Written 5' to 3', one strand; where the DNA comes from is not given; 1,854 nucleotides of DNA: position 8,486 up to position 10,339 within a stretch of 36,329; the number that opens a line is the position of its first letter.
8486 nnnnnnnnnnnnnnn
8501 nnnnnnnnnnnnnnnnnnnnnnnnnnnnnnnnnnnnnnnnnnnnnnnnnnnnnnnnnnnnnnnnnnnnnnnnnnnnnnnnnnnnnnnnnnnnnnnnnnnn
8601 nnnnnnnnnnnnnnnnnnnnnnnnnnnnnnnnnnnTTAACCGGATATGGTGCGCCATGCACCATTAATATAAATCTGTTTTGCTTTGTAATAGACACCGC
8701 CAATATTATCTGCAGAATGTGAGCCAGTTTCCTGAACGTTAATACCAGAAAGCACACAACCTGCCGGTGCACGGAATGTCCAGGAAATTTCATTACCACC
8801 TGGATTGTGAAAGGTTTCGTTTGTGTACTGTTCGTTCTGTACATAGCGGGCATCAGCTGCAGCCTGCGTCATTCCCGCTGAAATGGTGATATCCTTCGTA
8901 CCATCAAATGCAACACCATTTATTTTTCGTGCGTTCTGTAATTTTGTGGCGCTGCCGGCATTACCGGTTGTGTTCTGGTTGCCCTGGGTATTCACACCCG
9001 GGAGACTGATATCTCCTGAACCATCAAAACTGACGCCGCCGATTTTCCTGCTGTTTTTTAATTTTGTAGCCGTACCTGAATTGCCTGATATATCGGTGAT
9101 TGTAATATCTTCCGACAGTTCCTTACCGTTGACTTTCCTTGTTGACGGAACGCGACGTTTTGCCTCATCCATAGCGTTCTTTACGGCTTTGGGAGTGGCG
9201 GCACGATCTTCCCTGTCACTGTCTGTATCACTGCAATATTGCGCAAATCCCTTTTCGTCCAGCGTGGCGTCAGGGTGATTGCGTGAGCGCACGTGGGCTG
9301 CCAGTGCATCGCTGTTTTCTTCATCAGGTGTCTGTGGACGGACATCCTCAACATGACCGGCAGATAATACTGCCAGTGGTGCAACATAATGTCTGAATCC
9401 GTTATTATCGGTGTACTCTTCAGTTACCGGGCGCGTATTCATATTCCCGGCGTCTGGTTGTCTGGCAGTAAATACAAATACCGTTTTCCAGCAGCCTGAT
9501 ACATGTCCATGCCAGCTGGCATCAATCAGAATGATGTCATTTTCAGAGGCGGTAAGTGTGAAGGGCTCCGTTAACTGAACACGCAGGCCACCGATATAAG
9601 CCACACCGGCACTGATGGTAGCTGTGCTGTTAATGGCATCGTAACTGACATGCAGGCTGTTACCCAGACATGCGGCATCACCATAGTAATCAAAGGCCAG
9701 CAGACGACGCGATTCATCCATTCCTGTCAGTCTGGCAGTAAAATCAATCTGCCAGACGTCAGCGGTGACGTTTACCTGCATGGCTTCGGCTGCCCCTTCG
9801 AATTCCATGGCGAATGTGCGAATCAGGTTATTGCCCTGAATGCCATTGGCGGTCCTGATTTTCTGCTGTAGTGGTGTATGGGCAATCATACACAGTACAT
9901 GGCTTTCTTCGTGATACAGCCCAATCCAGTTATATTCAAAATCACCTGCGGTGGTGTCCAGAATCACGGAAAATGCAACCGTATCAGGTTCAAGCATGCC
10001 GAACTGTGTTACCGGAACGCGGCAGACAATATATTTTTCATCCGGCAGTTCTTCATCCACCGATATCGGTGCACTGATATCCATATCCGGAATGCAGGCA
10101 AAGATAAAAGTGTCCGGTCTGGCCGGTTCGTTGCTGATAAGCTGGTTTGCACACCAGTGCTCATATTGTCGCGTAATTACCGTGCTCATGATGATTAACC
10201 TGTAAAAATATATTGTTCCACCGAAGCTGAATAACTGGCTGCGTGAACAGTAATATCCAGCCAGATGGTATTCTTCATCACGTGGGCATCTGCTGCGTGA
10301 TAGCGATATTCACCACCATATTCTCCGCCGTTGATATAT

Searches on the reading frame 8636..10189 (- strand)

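Call 4: search_protein_families(library=pfam, proteins=[window:8636-10189:-], max_evalue=0.1)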
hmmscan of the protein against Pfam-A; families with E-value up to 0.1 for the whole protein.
window:8636-10189:- (517 aa): 3 families
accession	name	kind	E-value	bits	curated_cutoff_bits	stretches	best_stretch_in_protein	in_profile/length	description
PF12571.13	Phage_tail_fib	-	5.3e-23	82.1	23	1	3-157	7-149/150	Phage tail-collar fibre protein, N-terminal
PF03406.18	Phage_fiber_2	-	2.3e-13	49.9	22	1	309-348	1-40/42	Phage tail fibre repeat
PF19657.4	DUF6160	-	0.053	14.2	27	0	360-421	28-89/96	Family of unknown function (DUF6160)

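Call 5: search_protein_families(library=phrogs, proteins=[window:8636-10189:-], max_evalue=0.01)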
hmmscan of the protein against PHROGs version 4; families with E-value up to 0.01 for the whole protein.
window:8636-10189:- (517 aa): 41 families (the best 25 are shown)
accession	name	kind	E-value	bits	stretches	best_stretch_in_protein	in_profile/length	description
phrog_8239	-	tail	1.7e-93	315.8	1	1-377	2-355/642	tail fiber protein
phrog_13388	-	tail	2e-85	288.7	1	1-314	2-308/775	tail collar fiber protein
phrog_381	-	tail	2.2e-67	229.6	2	1-368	5-231/566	tail fiber protein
phrog_1833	-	tail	3.6e-56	192.1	2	405-517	210-322/322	tail fiber protein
phrog_7489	-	tail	7.7e-53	181.2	1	1-456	1-401/775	tail fiber protein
phrog_6722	-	tail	6.4e-42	145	2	366-445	322-401/974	tail fiber protein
phrog_13714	-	tail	2e-38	133.2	1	1-160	1-159/631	tail fiber protein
phrog_6043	-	unknown function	7.1e-38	131.3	1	1-288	1-277/814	-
phrog_24573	-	unknown function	7.4e-37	127.9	1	1-307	1-296/780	-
phrog_3299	-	unknown function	2e-36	126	2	368-439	736-807/1385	-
phrog_454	-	tail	9e-35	121.1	4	446-516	852-921/1376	tail fiber protein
phrog_21552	-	unknown function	5.3e-31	109.3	2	367-445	241-319/391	-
phrog_4398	-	tail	1e-27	97.8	1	3-289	4-277/613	tail fiber protein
phrog_22609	-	tail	2.8e-27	95.9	1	366-439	726-799/1184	tail fiber protein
phrog_33169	-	unknown function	7.2e-21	75.1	1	1-155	1-143/842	-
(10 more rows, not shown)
